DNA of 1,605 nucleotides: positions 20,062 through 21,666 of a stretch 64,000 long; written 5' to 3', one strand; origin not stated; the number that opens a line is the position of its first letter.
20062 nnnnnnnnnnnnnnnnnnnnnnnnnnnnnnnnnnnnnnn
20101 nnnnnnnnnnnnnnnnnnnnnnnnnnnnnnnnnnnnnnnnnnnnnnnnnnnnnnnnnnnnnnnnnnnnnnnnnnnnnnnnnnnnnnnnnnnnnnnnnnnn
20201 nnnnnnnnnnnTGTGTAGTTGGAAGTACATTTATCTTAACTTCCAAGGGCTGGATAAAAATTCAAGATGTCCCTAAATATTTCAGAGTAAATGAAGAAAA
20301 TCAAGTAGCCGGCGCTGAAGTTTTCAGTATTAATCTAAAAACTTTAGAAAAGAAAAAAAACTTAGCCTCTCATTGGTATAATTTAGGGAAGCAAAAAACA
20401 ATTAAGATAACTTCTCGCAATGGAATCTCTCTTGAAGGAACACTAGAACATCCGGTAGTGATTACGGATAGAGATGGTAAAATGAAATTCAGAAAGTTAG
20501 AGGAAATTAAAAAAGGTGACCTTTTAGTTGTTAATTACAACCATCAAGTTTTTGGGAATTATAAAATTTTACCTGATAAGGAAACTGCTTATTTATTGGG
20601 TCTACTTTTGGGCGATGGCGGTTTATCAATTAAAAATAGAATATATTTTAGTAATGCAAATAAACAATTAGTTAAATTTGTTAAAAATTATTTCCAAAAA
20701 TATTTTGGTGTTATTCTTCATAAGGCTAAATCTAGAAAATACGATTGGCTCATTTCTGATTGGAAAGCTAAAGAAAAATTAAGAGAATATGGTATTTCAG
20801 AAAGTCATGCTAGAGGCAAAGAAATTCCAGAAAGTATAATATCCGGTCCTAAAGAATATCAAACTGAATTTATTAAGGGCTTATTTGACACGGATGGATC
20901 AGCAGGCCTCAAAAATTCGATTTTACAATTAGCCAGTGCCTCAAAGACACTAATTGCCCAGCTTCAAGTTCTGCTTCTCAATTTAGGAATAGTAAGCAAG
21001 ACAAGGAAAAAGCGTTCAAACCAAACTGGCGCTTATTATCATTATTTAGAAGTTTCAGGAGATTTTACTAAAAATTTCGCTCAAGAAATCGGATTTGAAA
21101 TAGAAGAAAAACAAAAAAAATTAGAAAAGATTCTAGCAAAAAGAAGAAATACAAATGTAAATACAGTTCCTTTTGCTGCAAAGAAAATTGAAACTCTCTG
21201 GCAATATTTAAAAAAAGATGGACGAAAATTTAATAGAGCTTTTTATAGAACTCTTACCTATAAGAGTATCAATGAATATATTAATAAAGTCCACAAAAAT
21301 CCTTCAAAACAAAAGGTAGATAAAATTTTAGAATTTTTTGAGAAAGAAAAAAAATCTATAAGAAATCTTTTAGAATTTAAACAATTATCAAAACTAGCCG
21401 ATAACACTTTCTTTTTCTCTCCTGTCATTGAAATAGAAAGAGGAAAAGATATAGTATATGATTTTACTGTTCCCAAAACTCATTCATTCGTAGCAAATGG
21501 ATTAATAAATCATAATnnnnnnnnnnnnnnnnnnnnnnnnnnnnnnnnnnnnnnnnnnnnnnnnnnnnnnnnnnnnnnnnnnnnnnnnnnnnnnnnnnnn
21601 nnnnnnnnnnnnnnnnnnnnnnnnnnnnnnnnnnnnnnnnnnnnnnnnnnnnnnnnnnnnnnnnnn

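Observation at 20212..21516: Intein with homing endonuclease splitting the Walker A loop of FtsH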

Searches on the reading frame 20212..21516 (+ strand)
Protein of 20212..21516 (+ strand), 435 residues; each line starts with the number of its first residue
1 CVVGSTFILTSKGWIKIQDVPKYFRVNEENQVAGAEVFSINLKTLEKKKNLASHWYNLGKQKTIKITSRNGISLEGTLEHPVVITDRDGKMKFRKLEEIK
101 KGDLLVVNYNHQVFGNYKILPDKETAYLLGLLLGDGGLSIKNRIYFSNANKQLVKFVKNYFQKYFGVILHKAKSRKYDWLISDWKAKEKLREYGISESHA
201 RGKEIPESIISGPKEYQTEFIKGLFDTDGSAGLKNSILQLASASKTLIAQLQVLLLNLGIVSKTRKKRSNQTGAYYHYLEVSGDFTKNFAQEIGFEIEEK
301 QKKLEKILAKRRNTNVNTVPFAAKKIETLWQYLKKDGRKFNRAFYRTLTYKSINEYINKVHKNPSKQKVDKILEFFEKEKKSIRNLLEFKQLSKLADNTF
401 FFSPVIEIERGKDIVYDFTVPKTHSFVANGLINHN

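Call 3: search_protein_families(library=pfam, proteins=[window:20212-21516:+], max_evalue=0.01)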
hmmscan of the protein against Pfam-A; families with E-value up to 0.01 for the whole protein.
window:20212-21516:+ (435 aa): 3 families
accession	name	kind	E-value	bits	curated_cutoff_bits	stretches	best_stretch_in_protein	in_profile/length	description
PF14528.11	LAGLIDADG_3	-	7.9e-25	87.4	22.5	2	215-294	1-82/82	LAGLIDADG-like domain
PF14890.11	Intein_splicing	-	2.7e-17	63.5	35.8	1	32-435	18-155/155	Intein splicing domain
PF13720.11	Acetyltransf_11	-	0.0074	17.1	24.5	0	342-383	37-81/82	Udp N-acetylglucosamine O-acyltransferase; Domain 2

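Call 4: search_protein_families(library=ncbifam, proteins=[window:20212-21516:+], max_evalue=0.01)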
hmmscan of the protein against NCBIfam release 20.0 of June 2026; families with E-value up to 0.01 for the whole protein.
window:20212-21516:+ (435 aa): 15 families
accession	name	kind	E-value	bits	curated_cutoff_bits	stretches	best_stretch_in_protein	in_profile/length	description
NF038098.1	GyrA_w_intein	exception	1e-30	106.5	1850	1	1-435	117-537/1232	intein-containing DNA gyrase subunit A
NF005852.0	PRK07773.1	equivalog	2.6e-30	105.4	780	1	15-435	405-826/886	replicative DNA helicase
NF003157.0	PRK04132.1-2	equivalog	2.9e-25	88.4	1103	1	60-334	110-381/864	replication factor C small subunit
NF011418.0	PRK14845.1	equivalog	1.2e-22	79.5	756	1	8-386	32-396/1049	translation initiation factor IF-2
NF006207.0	PRK08332.1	equivalog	3.8e-20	70.8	2400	2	51-309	936-1203/1684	vitamin B12-dependent ribonucleotide reductase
NF011491.0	PRK14898.1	equivalog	6.1e-20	70.9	783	1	118-435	238-543/860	DNA-directed RNA polymerase subunit A''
NF003159.0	PRK04132.1-4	equivalog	9.8e-16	56.9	999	1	56-329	116-365/852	replication factor C small subunit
NF003158.0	PRK04132.1-3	equivalog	3e-15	54.4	1750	1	60-316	122-348/1437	replication factor C small subunit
NF038162.1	RtcB_rel_intein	exception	2e-10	39.3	1150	2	204-435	341-578/961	intein-containing RtcB family protein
TIGR01445.1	intein_Nterm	domain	1.4e-08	35.6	24.5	1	1-83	1-82/83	intein N-terminal splicing region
TIGR01443.1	intein_Cterm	domain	4.6e-07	29.9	15.6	1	415-435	2-23/24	intein C-terminal splicing region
NF011287.0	PRK14698.1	equivalog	1.3e-06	26.8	1238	1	120-284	388-551/1017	V-type ATP synthase subunit A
NF011303.0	PRK14715.1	equivalog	4e-06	24.2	1585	1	144-307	1142-1322/1627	DNA-directed DNA polymerase II large subunit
NF007072.0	PRK09519.1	equivalog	0.0033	15.8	1024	1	54-267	298-515/790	intein-containing recombinase RecA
NF011302.0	PRK14714.1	equivalog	0.008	13.7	1791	0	33-112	979-1057/1350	DNA-directed DNA polymerase II large subunit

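Call 5: search_solved_structures(query=window:20212-21516:+, max_evalue=1, show_alignments=3)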
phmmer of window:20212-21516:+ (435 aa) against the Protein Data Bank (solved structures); distinct sequences matched with E-value up to 1: 30.
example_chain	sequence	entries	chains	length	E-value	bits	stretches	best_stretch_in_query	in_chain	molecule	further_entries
1dq3_A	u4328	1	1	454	5e-11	45.2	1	47-317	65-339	ENDONUCLEASE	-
2lqm_A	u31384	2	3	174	2.4e-07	33.1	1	37-112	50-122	Pho radA intein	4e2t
4e2u_A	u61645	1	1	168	2.5e-07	33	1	37-110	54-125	Pho radA intein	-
7qsu_A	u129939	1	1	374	4.6e-07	32.1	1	121-284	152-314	V-ATPase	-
6rpq_A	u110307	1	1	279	6.4e-07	31.7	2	399-435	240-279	Ubiquitin-like protein SMT3,1108aa long hypothetical cell division control protein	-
7qss_A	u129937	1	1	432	7e-07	31.5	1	121-284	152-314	V-type ATP synthase alpha chain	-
2cw7_A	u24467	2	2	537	1.8e-06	30.2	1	200-289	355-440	Endonuclease PI-PkoII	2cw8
6rpp_A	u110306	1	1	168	2.1e-06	30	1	35-105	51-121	Cell division control protein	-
4o1r_A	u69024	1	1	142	0.0002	23.5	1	396-435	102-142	Replicative DNA helicase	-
6frg_A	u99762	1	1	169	0.0002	23.4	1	389-434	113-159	Replicative DNA helicase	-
1am2_A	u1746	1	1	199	0.00029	22.9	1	39-108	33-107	MXE GYRA INTEIN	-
6frh_A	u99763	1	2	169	0.00031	22.8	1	389-434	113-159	Replicative DNA helicase,Replicative DNA helicase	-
1mi8_A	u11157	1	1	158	0.00057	22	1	389-434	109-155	DnaB intein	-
6fre_A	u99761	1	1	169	0.002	20.2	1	389-434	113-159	Replicative DNA helicase,Replicative DNA helicase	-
7cfv_A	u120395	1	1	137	0.0039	19.2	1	408-435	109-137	Spl DnaX mini-intein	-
4oz6_A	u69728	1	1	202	0.0065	18.5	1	39-108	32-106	Mxe gyrA intein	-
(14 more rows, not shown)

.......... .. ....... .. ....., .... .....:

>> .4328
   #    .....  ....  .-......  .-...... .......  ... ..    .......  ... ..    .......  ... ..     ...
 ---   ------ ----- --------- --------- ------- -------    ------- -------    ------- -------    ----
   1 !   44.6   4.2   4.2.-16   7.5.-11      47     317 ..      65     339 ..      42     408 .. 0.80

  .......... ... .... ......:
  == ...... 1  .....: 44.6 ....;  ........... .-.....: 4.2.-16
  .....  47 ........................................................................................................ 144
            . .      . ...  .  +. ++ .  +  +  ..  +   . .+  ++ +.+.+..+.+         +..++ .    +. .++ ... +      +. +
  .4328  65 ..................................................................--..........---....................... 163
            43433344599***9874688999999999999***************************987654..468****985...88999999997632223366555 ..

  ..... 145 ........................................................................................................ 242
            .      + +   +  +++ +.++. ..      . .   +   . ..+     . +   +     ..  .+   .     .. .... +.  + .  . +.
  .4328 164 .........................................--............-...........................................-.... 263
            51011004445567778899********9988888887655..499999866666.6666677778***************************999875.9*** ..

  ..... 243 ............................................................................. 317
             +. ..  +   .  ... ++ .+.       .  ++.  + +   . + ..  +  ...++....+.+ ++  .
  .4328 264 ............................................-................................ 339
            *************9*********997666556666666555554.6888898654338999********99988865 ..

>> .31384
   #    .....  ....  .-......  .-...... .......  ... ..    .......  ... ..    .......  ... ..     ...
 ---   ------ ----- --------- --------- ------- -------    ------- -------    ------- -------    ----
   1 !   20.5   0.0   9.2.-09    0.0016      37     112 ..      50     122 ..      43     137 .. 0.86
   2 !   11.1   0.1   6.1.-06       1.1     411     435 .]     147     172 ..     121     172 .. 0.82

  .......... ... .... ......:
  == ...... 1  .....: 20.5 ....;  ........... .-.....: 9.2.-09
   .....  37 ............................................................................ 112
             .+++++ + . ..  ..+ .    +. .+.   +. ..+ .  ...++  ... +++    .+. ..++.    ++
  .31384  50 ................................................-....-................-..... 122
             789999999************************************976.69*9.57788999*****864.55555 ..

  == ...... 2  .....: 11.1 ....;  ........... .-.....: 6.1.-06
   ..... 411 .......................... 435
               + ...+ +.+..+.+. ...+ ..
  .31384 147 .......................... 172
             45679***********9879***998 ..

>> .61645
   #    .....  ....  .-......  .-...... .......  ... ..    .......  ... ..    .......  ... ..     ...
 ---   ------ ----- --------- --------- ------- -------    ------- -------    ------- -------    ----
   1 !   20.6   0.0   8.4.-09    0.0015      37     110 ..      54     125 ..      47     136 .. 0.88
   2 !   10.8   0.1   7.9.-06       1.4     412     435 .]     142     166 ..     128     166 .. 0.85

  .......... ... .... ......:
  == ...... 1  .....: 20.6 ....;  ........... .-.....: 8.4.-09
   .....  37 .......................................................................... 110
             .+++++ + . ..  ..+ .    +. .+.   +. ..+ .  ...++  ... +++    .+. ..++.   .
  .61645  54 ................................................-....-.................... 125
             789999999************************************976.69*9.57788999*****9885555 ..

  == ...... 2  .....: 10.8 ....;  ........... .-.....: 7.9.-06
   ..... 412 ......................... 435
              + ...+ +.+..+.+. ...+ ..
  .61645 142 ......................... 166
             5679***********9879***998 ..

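Call 7: find_homologous_proteins(query=window:20212-21516:+, max_evalue=0.001)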
Query window:20212-21516:+ (435 aa): 46 proteins with E <= 0.001 among 8000 candidates.
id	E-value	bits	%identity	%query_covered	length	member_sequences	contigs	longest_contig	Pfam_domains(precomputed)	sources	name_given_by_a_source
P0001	6.8e-104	366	41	100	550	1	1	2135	PF14528.12,PF00004.36,PF14890.12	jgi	-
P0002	3.7e-87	311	54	64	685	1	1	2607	PF14528.12,PF00004.36,PF17862.8,PF01434.25,PF14890.12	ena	-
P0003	2.5e-83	298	40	100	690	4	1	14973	PF05204.20,PF06480.21,PF14528.12,PF00004.36,PF14890.12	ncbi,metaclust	ncbi:MAG: hypothetical protein UR31_C0021G0014, partial [Parcubacteria group bacterium GW2011_GWA2_3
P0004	1.9e-71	259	37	100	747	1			PF14528.12,PF00004.36,PF14890.12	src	-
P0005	4.6e-71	258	34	100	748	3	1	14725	PF14528.12,PF00004.36,PF14890.12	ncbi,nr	ncbi:AAA family ATPase [Patescibacteria group bacterium]|nr:AAA family ATPase [Patescibacteria group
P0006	2.4e-58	216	34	100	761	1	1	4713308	PF03796.22,PF14528.12,PF14890.12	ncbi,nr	ncbi:hypothetical protein EEL31_08805 [Brevibacillus laterosporus]|nr:LAGLIDADG family homing endonu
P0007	1.8e-57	213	39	74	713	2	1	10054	PF14528.12,PF00004.36,PF17862.8,PF01434.25,PF14890.12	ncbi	ncbi:MAG: AAA family ATPase, partial [Patescibacteria group bacterium]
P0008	3.9e-56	209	60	37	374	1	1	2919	PF06480.21,PF14890.12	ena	-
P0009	9.7e-50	188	31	100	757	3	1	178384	PF14528.12,PF02562.23,PF14890.12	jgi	-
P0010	9.6e-49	184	32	100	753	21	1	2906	PF05204.20,PF14528.12,PF02562.23,PF14890.12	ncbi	-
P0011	4.8e-46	175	27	100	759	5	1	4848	PF05204.20,PF14528.12,PF02562.23,PF14890.12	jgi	jgi:phosphate starvation-inducible protein PhoH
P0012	1.7e-43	167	29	100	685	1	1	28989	PF14528.12,PF02562.23,PF14890.12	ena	-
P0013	2.8e-43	166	29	100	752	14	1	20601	PF14528.12,PF02562.23,PF14890.12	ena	-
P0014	5.9e-43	165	29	100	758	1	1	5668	PF08423.18,PF14528.12,PF00154.28,PF14890.12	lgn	-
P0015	3.4e-41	159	28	100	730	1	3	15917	PF14528.12,PF02562.23,PF14890.12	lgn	-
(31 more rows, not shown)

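Call 44: find_related_loci(query=A2, collection=genome_contigs, flank=3000)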
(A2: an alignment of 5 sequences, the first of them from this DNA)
Query A2 (435 aa) in genome_contigs; peptide patterns used: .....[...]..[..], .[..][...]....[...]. (x = any residue, [..] = any of these).
600 stretches matched a pattern (row limit reached: there are more); 491 encode a relative of the query (tblastn E <= 1e-3); the best 80 are kept; 80 distinct loci.
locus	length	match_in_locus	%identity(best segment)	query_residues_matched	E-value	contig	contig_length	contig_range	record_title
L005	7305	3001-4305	42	1-435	2e-108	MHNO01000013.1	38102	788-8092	MAG: Candidatus Ryanbacteria bacterium RIFCSPHIGHO2_02_FULL_45_17b rifcsphigho2_02_scaffold_5597, whole genome shotgun s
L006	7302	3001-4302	41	1-435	4e-108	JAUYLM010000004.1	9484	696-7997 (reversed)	MAG: bacterium isolate C24_metabat.bin.35 C24_k141_438522, whole genome shotgun sequence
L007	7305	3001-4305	41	1-435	6e-105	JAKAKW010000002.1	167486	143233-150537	MAG: bacterium isolate WY4.bin98 NODE_66_length_167486_cov_2.374309, whole genome shotgun sequence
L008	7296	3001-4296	39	1-435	3e-104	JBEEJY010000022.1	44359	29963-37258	MAG: Candidatus Parcubacteria bacterium isolate cobbmillcreek_2019_sw_WHONDRS-S19S_0090_B_bin.4 scaffold_559880, whole g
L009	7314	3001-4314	38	1-435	5e-104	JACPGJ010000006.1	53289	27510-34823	MAG: Candidatus Kerfeldbacteria bacterium isolate NC_groundwater_384_Ag_B-0.1um_43_17 GD18-4_B1_scaffold_485123, whole g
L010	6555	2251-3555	38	1-435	4e-103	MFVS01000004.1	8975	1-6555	MAG: Candidatus Nomurabacteria bacterium RIFCSPLOWO2_12_FULL_40_42 rifcsplowo2_12_scaffold_12591, whole genome shotgun s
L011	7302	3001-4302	38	1-435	2e-98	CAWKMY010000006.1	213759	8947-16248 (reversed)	MAG: uncultured bacterium isolate MFD01223.bin.2.47 genome assembly, contig: contig_8201, whole genome shotgun sequence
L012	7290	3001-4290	43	1-435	2e-96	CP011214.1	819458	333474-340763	MAG: Candidatus Woesebacteria bacterium GW2011_GWF1_31_35 chromosome, complete genome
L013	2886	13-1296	40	1-435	5e-97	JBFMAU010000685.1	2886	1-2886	MAG: Acidobacteriota bacterium isolate MAG146 MAG146_685, whole genome shotgun sequence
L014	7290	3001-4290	41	1-435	7e-89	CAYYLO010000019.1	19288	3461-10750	MAG TPA_asm: uncultured Gammaproteobacteria bacterium isolate binchicken_co144_799 genome assembly, contig: NODE_5890_le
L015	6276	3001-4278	37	1-435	5e-88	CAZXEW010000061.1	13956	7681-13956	MAG TPA_asm: uncultured Gammaproteobacteria bacterium isolate binchicken_co203_146 genome assembly, contig: k141_2264925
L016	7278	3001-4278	38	1-435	2e-87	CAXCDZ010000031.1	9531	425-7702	MAG TPA_asm: uncultured bacterium isolate SRR3724533_concoct_107 genome assembly, contig: ERZ4200974.4229, whole genome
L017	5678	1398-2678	37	1-435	5e-87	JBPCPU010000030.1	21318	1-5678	MAG: Pyrinomonadaceae bacterium isolate TH_ant_mag_190 S1Ck127_9746573_flag_1_multi_21.0000_len_21318, whole genome shot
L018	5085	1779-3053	36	1-435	7e-87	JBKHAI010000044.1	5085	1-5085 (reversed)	MAG: Candidatus Paceibacterota bacterium isolate D1M01_136 NODE_26299_length_5085_cov_41.104573, whole genome shotgun se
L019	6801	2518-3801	37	1-435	3e-86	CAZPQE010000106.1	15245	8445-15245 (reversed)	MAG TPA_asm: uncultured Clostridia bacterium isolate binchicken_co107_429 genome assembly, contig: NODE_9278_length_1524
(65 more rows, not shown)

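Call 51: predict_structure(alignment_id=A1)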
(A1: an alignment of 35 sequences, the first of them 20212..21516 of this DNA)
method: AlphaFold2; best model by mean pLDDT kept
length: 435 residues; sequences in the alignment: 35
mean_pLDDT: 93.9   pTM: 0.92
mean pLDDT of the five models: 93.9, 93.3, 93.1, 92.7, 92.7
residues with pLDDT >= 90: 370; 70-90: 63; 50-70: 2; < 50: 0
segments of 3 or more residues with pLDDT < 50: none
pLDDT, mean of each block of 10 residues (from residue 1): 96 96 96 95 89 96 98 97 92 97 97 94 98 93 93 97 96 94 95 91 96 98 97 95 97 98 96 96 96 97 96 88 93 81 80 87 90 93 94 89 98 96 92 92
secondary structure, 60 per line:
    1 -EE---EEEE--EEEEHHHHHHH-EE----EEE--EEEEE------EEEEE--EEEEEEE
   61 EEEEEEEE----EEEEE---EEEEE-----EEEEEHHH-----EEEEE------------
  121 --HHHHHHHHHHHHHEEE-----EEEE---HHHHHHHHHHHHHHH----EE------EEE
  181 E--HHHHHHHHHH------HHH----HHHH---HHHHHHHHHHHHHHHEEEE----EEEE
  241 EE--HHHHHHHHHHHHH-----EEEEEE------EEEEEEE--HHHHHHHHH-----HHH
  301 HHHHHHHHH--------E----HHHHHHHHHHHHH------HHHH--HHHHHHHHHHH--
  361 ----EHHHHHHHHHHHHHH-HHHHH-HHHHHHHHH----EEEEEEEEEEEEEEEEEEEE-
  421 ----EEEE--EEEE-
elements in order: E7-10 E13-16 H17-23 E31-33 E36-40 E47-51 E54-68 E73-77 E81-85 E91-95 E104-108 H123-135 E136-138 E144-147 H151-165 E178-181 H184-193 H207-210 H214-228 E229-232 E237-242 H245-257 E263-268 E275-281 H284-292 H298-309 H323-335 H342-345 H348-358 H366-379 H381-385 H387-395 E400-419 E425-428 E431-434

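Call 54: fold_search(model_id=the predicted structure, library=pdb)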
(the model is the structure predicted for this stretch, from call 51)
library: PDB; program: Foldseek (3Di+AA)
matches with E <= 10: 391; with E <= 0.001: 101
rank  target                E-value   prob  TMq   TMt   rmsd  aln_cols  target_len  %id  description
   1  7qss                  1.8e-25  1.00  0.67  0.68   6.5       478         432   22  Crystal structure of homing endonuclease-associated TliVMA intein (C1A) (released 2022-03-30)
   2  1dq3                  1.6e-23  1.00  0.63  0.60   7.3       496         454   20  CRYSTAL STRUCTURE OF AN ARCHAEAL INTEIN-ENCODED HOMING ENDONUCLEASE PI-PFUI (released 2000-07-05)
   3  7qsu                  9.5e-23  1.00  0.60  0.70   7.6       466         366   21  Crystal structure of homing endonuclease-associated TliVMA intein (C1A, d333-339) (released 2022-03-30)
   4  7qst                  1.5e-17  1.00  0.56  0.66   6.7       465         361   20  Crystal structure of homing endonuclease-associated PhoVMA intein (C1A) (released 2022-03-30)
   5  2cw7                  1.9e-17  1.00  0.65  0.54   8.2       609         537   15  Crystal structure of intein homing endonuclease II (released 2006-04-18)
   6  1um2_B                3.4e-11  1.00  0.48  0.49  10.3       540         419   12  Crystal Structure of the Vma1-Derived Endonuclease with the Ligated Extein Segment (released 2004-09-22)
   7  1vde_B                6.1e-11  1.00  0.45  0.46   9.9       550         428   11  PI-SCEI, A HOMING ENDONUCLEASE WITH PROTEIN SPLICING ACTIVITY (released 1998-04-08)
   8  1jva_B                8.5e-11  1.00  0.44  0.45  11.0       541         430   13  CRYSTAL STRUCTURE OF THE VMA1-DERIVED ENDONUCLEASE BEARING THE N AND C EXTEIN PROPEPTIDES (released 2002-08-29)
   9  1ef0_A                1.2e-10  1.00  0.45  0.46  11.1       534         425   13  CRYSTAL STRUCTURE OF PI-SCEI MINIPRECURSOR (released 2000-06-07)
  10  1vde_A                1.5e-10  1.00  0.46  0.46  10.8       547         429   12  PI-SCEI, A HOMING ENDONUCLEASE WITH PROTEIN SPLICING ACTIVITY (released 1998-04-08)
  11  1lws_A                2.2e-10  1.00  0.46  0.47  10.2       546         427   12  Crystal structure of the intein homing endonuclease PI-SceI bound to its recognition sequence (released 2002-09-27)
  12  1dfa                  2.8e-10  1.00  0.47  0.49   9.1       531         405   12  CRYSTAL STRUCTURE OF PI-SCEI IN C2 SPACE GROUP (released 1999-12-08)
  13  1jva_A                4.0e-10  1.00  0.44  0.45  11.0       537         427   13  CRYSTAL STRUCTURE OF THE VMA1-DERIVED ENDONUCLEASE BEARING THE N AND C EXTEIN PROPEPTIDES (released 2002-08-29)
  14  1ef0_B                5.0e-10  1.00  0.43  0.47  11.3       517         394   13  CRYSTAL STRUCTURE OF PI-SCEI MINIPRECURSOR (released 2000-06-07)
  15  1lwt_A                5.6e-10  1.00  0.44  0.43  12.2       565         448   13  Crystal structure of the intein homing endonuclease PI-SceI bound to its substrate DNA (Ca2+ free) (released 2002-09-27)
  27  6frg                  1.5e-06  1.00  0.20  0.52   8.5       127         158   18  Crystal structure of G-1F mutant of Ssp DnaB Mini-Intein variant M86 (released 2019-01-30)
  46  4oz6_A                3.7e-06  1.00  0.22  0.52   7.1       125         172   18  Structure of the Branched Intermediate in Protein Splicing (released 2014-05-14)
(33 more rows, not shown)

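Call 59: find_related_loci(query=A2, collection=viral_contigs, flank=2500)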
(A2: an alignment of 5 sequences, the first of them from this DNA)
Query A2 (435 aa) in viral_contigs; peptide patterns used: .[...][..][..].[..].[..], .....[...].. (x = any residue, [..] = any of these).
68 stretches matched a pattern, but none encodes a relative of the query by tblastn (E <= 1e-3).
